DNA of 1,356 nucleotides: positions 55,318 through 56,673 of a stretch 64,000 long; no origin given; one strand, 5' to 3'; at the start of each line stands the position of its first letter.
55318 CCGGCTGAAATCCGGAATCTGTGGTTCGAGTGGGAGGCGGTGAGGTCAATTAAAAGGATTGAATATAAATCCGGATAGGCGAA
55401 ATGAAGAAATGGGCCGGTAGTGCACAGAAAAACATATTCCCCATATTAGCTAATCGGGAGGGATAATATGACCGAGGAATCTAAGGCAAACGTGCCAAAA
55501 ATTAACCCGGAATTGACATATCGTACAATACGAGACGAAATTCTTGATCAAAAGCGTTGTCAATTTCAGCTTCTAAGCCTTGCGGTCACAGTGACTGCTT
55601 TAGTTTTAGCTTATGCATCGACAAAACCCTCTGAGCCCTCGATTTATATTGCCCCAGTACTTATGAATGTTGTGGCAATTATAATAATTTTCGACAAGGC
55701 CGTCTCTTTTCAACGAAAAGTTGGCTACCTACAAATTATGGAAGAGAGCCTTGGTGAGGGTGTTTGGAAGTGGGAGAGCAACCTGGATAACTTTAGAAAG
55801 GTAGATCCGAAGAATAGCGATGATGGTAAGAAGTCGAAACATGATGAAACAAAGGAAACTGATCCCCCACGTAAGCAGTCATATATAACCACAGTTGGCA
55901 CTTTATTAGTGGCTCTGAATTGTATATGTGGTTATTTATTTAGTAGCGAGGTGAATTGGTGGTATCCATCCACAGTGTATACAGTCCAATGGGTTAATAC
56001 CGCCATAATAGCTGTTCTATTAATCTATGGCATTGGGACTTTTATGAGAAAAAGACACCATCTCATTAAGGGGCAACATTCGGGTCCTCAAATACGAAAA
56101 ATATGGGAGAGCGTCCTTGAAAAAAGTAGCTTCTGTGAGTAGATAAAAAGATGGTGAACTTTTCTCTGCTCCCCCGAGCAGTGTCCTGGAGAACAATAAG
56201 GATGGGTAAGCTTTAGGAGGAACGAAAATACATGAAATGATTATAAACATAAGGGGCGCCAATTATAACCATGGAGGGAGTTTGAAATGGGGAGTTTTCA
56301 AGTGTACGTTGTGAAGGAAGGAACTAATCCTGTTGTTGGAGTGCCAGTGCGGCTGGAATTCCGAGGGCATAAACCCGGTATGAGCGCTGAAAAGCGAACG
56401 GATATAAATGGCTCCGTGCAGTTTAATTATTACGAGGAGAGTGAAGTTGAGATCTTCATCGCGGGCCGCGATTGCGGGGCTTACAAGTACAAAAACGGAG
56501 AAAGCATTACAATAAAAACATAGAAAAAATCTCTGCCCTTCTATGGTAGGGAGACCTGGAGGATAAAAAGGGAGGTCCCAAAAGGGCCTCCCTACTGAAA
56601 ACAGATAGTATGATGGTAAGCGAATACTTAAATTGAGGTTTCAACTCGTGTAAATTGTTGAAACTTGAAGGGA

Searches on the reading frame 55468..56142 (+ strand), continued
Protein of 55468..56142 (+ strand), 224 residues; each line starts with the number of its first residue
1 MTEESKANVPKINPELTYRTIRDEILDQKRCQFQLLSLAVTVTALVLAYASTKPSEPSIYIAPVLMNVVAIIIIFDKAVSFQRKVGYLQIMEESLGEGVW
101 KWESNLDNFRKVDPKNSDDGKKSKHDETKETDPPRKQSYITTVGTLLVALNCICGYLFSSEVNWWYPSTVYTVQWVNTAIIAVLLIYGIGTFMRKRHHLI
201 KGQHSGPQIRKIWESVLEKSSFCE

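Call 50: find_encoding_contigs(protein=P0005, flank=6000, max_places=4)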
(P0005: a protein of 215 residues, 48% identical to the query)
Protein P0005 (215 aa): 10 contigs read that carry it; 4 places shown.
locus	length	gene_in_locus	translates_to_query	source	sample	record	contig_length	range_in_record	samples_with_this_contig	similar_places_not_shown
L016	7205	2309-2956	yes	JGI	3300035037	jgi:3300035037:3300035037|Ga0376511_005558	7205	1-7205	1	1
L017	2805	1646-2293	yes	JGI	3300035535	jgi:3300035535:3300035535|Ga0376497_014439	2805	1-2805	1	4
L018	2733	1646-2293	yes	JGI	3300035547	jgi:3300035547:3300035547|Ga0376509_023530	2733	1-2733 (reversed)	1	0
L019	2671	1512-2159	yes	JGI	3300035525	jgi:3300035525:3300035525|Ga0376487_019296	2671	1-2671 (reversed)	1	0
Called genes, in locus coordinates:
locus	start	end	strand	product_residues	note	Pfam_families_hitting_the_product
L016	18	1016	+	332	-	PF20256:MoCoBD_2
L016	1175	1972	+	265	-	-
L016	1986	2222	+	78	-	-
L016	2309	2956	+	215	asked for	-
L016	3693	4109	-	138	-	PF18911:PKD_4, PF00801:PKD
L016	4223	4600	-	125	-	PF13860:FlgD_ig (weak)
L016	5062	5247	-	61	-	-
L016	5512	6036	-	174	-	PF01965:DJ-1_PfpI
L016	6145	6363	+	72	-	PF11146:DUF2905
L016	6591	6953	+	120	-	PF12161:HsdM_N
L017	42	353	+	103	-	PF20256:MoCoBD_2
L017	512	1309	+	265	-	-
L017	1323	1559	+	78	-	-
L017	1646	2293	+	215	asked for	-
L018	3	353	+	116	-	?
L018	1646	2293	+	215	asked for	-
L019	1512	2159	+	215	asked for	-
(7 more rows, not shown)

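Call 51: find_encoding_contigs(protein=P0003, flank=6000, max_places=3)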
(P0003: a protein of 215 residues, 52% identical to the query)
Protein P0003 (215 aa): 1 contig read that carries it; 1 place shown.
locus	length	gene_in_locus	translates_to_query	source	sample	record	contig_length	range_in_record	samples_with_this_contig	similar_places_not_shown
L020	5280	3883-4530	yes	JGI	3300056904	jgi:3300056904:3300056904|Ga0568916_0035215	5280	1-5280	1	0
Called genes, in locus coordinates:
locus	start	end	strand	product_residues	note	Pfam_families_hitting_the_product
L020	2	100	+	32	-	?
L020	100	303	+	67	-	-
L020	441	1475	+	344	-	PF00795:CN_hydrolase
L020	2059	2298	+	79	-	-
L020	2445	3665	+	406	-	PF13353:Fer4_12 (weak), PF04055:Radical_SAM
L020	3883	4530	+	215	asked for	-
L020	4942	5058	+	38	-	-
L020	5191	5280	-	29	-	?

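Call 52: find_encoding_contigs(protein=P0008, flank=6000, max_places=3)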
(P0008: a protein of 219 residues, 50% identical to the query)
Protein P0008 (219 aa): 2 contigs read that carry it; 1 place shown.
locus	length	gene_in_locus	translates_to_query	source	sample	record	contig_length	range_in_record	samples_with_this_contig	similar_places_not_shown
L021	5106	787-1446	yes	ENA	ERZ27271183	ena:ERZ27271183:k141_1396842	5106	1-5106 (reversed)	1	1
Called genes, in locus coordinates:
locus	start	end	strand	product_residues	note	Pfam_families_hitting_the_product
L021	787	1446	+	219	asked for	-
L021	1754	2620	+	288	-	-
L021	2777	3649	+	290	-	-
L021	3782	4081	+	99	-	-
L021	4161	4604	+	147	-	PF01541:GIY-YIG (weak)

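Call 53: find_encoding_contigs(protein=P0015, flank=6000, max_places=3)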
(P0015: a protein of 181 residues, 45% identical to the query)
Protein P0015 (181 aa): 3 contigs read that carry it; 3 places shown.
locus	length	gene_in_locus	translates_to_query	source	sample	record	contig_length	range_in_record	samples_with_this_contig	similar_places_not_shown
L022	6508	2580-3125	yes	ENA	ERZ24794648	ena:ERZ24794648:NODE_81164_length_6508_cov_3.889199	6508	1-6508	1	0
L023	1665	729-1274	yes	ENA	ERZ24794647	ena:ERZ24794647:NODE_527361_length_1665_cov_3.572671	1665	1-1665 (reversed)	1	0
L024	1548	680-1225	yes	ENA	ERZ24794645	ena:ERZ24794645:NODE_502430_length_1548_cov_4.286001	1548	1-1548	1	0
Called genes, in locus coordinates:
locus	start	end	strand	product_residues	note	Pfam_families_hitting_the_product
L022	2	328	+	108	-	?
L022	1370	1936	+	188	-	PF03473:MOSC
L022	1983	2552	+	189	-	-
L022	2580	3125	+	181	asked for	-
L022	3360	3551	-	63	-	-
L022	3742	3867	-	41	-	-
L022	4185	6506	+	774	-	?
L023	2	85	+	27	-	?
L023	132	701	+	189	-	-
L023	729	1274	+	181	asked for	-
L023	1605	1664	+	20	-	?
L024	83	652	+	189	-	-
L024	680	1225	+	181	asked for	-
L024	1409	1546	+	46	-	?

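Call 55: search_protein_families(library=ncbifam, alignment_id=A2, max_evalue=0.1)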
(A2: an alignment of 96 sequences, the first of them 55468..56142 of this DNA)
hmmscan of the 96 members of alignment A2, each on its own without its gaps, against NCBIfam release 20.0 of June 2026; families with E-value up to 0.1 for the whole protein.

A. member 1, window:55468-56142:+ (224 aa): 2 families
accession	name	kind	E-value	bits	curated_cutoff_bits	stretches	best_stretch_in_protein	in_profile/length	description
NF033634.1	SLATT_1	domain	0.024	14.6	41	0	33-107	27-103/132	SLATT domain-containing protein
NF038219.1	IcmV_IVB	equivalog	0.054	13.6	100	1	23-102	66-141/149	type IVB secretion system protein IcmV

B. families by the number of members that match (of 96 scanned): 36 families (the first 25 are shown)
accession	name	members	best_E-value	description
TIGR01218.1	Gpos_tandem_5TM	2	0.017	tandem five-TM protein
NF045996.1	MAG0920_fam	2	0.022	MAG0920 family protein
NF033887.1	conj_TraX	2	0.023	conjugal transfer protein TraX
NF033634.1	SLATT_1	2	0.024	SLATT domain-containing protein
NF010374.0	PRK13800.1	1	1.4e-06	fumarate reductase/succinate dehydrogenase flavoprotein subunit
NF045915.1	PhycobilmeDegNblB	1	4.2e-05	phycobilisome degradation protein NblB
NF058515.1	phyc_lyase_CpcF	1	5.4e-05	C-phycocyanin alpha-cysteine-84 phycocyanobilin lyase subunit CpcF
NF058502.1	phyc_lyase_CpcE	1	0.00014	C-phycocyanin alpha-cysteine-84 phycocyanobilin lyase subunit CpcE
NF007459.0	PRK10034.1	1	0.00015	gluconate permease GntP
NF007177.0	PRK09609.1-1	1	0.0025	hypothetical protein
NF053700.1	bfi2_fam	1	0.0028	Bf21 family immunity protein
NF008604.1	PRK11573.1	1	0.0043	hypothetical protein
NF037961.1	RodA_shape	1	0.0046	rod shape-determining protein RodA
NF009840.0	PRK13315.1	1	0.0079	heme oxygenase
NF045478.1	XF1762_fam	1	0.0085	XF1762 family protein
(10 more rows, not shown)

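Call 56: search_protein_families(library=padloc, alignment_id=A2, max_evalue=0.1)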
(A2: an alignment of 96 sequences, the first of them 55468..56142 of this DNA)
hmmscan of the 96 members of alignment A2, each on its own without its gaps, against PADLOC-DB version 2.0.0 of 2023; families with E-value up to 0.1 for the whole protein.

A. member 1, window:55468-56142:+ (224 aa): 0 families

B. families by the number of members that match (of 96 scanned): 11 families
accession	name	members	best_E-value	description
PDLC02977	1TM-TIR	5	7.2e-05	-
PDLC04555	PDC-M27C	2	0.0077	-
PDLC02919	HEAT-ARM_XIII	1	0.00061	-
PDLC01839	CARF2--CARF_HEPN_CARF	1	0.00071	-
PDLC03555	REase_II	1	0.0049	Type II restriction enzyme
PDLC01467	Cas13a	1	0.0081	CAS-VI-A; effector__SPE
PDLC04687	PDC-M50A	1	0.025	-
PDLC01992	CARF_m9--CARF_TM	1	0.027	-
PDLC04693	PDC-M52B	1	0.032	-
PDLC01345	Csx1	1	0.038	CAS-III; associated_signaling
PDLC01176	CorA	1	0.039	CorA-like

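Call 68: find_encoding_contigs(protein=P0002, flank=5000, max_places=3)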
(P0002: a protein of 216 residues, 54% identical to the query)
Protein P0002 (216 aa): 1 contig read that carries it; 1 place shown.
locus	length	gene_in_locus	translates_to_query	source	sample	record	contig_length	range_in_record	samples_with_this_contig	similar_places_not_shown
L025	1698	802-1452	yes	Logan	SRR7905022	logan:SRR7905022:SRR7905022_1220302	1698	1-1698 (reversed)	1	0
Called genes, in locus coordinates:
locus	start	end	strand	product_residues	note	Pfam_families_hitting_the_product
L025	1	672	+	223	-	?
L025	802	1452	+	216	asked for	-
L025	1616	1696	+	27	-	?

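Call 73: find_related_loci(query=A4, collection=viral_contigs, flank=6000)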
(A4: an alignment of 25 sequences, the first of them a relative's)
Query A4 (248 aa) in viral_contigs; peptide patterns used: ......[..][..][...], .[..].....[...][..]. (x = any residue, [..] = any of these).
47 stretches matched a pattern, but none encodes a relative of the query by tblastn (E <= 1e-3).

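Call 74: search_dna_similar(query=window:55468-56142:+, collection=phages, mode=protein, max_evalue=0.01)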
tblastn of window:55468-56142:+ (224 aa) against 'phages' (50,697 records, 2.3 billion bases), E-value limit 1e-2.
No match.

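Call 75: search_dna_similar(query=window:55468-56142:+, collection=plasmids, mode=protein, max_evalue=0.01)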
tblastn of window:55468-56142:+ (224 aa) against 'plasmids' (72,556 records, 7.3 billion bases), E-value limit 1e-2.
No match.

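Call 76: search_dna_similar(query=P0071, collection=plasmids, mode=protein, max_evalue=0.001)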
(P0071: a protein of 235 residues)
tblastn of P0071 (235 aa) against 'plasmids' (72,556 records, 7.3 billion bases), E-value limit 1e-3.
No match.

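Call 77: search_dna_similar(query=P0071, collection=phages, mode=protein, max_evalue=0.001)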
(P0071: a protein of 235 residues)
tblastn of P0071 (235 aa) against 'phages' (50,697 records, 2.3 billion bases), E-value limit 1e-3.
No match.

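Call 83: search_protein_families(library=pfam, proteins=[L025:1-672:+, L016:1175-1972:+, L016:1986-2222:+, L022:1983-2552:+, L021:1754-2620:+, L021:2777-3649:+, L021:3782-4081:+, L020:2059-2298:+, L010:6091-6798:-, L010:4128-5168:-], max_evalue=0.1)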
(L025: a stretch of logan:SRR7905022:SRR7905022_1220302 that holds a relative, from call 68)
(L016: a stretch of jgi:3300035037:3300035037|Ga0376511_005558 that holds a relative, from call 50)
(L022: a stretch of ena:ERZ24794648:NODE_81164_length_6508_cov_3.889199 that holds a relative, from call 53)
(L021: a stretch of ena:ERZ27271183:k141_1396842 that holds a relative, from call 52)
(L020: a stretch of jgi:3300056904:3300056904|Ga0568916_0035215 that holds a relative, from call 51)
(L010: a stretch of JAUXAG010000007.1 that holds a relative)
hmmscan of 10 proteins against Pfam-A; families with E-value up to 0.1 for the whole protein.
L025:1-672:+ (223 aa): 0 families

L016:1175-1972:+ (265 aa): 0 families

L016:1986-2222:+ (78 aa): 0 families

L022:1983-2552:+ (189 aa): 4 families
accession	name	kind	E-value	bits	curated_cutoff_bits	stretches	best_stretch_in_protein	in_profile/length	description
PF13197.11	DUF4013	-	0.0017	18.7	26.9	1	77-164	51-139/168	Protein of unknown function (DUF4013)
PF19865.4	DUF6338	-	0.031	14.3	26.5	1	72-171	44-131/205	Family of unknown function (DUF6338)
PF21349.2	RUBY_RBDX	-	0.036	14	26.5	0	51-66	2-17/30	Rubrerythrin, rubredoxin-like domain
PF02150.21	Zn_ribbon_RPB9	-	0.071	13.5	25.2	0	40-59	11-31/36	RNA polymerases M/15 Kd subunit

L021:1754-2620:+ (288 aa): 0 families

L021:2777-3649:+ (290 aa): 1 family
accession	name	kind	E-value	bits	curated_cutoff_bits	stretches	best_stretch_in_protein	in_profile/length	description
PF16083.10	Phage_holin_3_3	-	0.076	13.6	28.4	1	139-190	2-53/78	LydA holin phage, holin superfamily III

L021:3782-4081:+ (99 aa): 1 family
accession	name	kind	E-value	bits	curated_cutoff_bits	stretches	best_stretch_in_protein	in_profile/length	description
PF01035.26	DNA_binding_1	-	0.0019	18.5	27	1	5-41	4-41/81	6-O-methylguanine DNA methyltransferase, DNA binding domain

L020:2059-2298:+ (79 aa): 0 families

L010:6091-6798:- (235 aa): 0 families

L010:4128-5168:- (346 aa): 1 family
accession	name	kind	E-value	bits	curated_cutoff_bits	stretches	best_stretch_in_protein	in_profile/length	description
PF08990.16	Docking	-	0.086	13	20.9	0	98-115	10-27/29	Erythronolide synthase docking domain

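Call 94: fold_search(model_id=the predicted structure, library=viral)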
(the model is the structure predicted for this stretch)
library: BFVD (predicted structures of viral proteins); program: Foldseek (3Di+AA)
matches with E <= 10: 367; with E <= 0.001: 0
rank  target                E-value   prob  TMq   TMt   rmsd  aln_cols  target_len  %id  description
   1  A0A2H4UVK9            1.2e-01  0.54  0.27  0.28  12.3       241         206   15  Transmembrane protein [Bodo saltans virus]
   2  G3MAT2                4.2e-01  0.11  0.14  0.17  20.7       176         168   12  Gp542 [Bacillus phage G]
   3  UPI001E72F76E         4.5e-01  0.14  0.20  0.17  25.1       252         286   10  (no name look-up for this kind of identifier)
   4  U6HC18                4.5e-01  0.12  0.18  0.06  20.1       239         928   12  GP45 [Caviid herpesvirus 2 str. CIDMTR]
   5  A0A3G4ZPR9            4.9e-01  0.13  0.17  0.18  15.0       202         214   11  Uncharacterized protein [Terrestrivirus sp.]
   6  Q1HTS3                5.8e-01  0.08  0.16  0.08  43.0       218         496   13  F3L [Squirrelpox virus]
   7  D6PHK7                7.4e-01  0.09  0.19  0.14  46.5       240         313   12  (no name in the UniProt tables at hand)
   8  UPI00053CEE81         8.6e-01  0.09  0.16  0.20  20.4       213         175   12  (no name look-up for this kind of identifier)
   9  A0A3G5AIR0            9.1e-01  0.16  0.30  0.25  21.0       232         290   10  Syntaxin-2 isoform X3 [Sylvanvirus sp.]
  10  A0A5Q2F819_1          9.6e-01  0.07  0.17  0.05  45.6       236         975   10  Tape measure protein [Gordonia phage Sixama]
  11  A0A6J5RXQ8            1.0e+00  0.21  0.28  0.07  23.7       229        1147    9  Uncharacterized protein [uncultured Caudovirales phage]
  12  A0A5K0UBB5            1.0e+00  0.16  0.28  0.24  11.9       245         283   11  Putative t-snare protein [Yasminevirus sp. GU-2018]
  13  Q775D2                1.0e+00  0.09  0.18  0.17  39.8       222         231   12  Bbp12 [Bordetella phage BPP-1]
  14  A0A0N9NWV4            1.0e+00  0.09  0.18  0.04  41.8       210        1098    9  (no name in the UniProt tables at hand)
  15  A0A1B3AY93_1          1.0e+00  0.08  0.19  0.05  42.5       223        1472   10  Tape measure protein [Gordonia phage Bantam]
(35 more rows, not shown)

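Call 101: search_solved_structures(query=L016:1175-1972:+, max_evalue=1)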
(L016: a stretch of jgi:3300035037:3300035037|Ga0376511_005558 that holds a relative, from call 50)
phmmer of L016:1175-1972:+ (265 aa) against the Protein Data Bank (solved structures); distinct sequences matched with E-value up to 1: 2.
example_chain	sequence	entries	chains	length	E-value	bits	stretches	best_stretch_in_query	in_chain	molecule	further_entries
8fjg_A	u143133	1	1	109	0.21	14.5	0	72-115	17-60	H12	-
1z56_A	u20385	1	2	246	0.31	14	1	154-195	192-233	Ligase interacting factor 1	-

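Call 102: search_solved_structures(query=L021:1754-2620:+, max_evalue=1)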
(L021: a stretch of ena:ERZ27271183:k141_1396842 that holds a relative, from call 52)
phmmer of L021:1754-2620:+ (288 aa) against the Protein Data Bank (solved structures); distinct sequences matched with E-value up to 1: 3.
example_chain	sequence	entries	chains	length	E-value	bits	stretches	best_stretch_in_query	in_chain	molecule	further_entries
5o84_A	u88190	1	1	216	0.32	13.9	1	51-113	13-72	Glutathione S-transferase U23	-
6ep6_A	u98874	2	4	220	0.32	13.8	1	51-113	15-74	Glutathione S-transferase U23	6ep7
4nv4_A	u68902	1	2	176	0.32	13.8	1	67-145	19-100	Signal peptidase I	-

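Call 103: search_solved_structures(query=L004:5593-6495:+, max_evalue=1)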
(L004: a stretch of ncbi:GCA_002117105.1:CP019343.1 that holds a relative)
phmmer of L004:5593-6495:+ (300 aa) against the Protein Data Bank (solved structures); distinct sequences matched with E-value up to 1: 0.

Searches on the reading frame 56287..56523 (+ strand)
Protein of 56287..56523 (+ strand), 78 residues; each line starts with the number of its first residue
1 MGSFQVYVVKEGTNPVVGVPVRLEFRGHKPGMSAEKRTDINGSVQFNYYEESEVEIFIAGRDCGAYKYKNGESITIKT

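Call 3: search_protein_families(library=pfam, proteins=[window:56287-56523:+], max_evalue=1)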
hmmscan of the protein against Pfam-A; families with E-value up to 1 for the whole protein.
window:56287-56523:+ (78 aa): 3 families
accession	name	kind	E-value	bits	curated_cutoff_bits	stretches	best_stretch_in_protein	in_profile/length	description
PF24025.1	Ig_DR_A0283-like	-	0.00016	22.4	27.1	1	3-71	8-75/102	DR_A0283-like, Ig-like domain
PF02369.22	Big_1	-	0.003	18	34.9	1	4-49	21-67/93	Bacterial Ig-like domain (group 1)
PF17789.7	MG4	-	0.03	15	24.7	1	3-48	17-60/95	Macroglobulin domain MG4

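Call 4: search_protein_families(library=padloc, proteins=[window:56287-56523:+], max_evalue=1)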
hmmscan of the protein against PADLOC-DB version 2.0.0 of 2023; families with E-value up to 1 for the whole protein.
window:56287-56523:+ (78 aa): 0 families

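Call 5: search_protein_families(library=phrogs, proteins=[window:56287-56523:+], max_evalue=1)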
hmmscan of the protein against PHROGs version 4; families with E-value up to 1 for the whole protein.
window:56287-56523:+ (78 aa): 1 family
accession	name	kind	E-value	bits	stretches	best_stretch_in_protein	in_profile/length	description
phrog_10281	-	unknown function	0.17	13.3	1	45-74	3-31/91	-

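Call 61: search_solved_structures(query=window:56287-56523:+, max_evalue=10)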
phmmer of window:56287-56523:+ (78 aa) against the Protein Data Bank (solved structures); distinct sequences matched with E-value up to 10: 0.

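Call 78: find_related_loci(query=window:56287-56523:+, collection=viral_contigs, flank=6000)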
Query window:56287-56523:+ (78 aa) in viral_contigs; peptide patterns used: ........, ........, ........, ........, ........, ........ (x = any residue, [..] = any of these).
16 stretches matched a pattern, but none encodes a relative of the query by tblastn (E <= 1e-3).
